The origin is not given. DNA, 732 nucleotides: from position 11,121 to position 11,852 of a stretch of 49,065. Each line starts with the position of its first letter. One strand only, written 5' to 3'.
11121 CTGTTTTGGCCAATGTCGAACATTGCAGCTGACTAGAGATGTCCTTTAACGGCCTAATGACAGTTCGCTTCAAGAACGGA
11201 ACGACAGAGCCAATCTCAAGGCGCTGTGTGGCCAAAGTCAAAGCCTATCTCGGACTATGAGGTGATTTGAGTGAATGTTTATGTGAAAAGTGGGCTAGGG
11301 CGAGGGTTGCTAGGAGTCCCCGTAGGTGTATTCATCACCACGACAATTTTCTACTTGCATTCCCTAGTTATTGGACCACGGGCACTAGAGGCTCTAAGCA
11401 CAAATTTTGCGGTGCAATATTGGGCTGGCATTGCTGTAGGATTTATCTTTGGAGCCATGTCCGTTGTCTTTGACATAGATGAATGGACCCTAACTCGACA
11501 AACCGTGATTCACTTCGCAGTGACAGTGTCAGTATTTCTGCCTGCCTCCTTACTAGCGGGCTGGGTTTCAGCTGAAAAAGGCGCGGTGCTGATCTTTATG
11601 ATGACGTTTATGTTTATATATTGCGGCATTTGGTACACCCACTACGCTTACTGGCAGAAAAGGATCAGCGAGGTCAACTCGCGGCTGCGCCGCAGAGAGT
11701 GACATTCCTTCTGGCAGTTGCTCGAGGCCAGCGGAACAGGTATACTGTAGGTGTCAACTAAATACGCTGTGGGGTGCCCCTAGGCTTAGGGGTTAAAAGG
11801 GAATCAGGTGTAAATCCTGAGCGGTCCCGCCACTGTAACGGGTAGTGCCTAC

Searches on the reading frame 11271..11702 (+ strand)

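Call 23: search_protein_families(library=pfam, proteins=[window:11271-11702:+], max_evalue=0.00001)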
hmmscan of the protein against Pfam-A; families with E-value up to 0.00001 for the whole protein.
window:11271-11702:+ (143 aa): 1 family
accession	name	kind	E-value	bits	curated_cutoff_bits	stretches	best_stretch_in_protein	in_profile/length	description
PF11457.13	DUF3021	-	6.1e-27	94.8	24.7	1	11-139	3-130/130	Protein of unknown function (DUF3021)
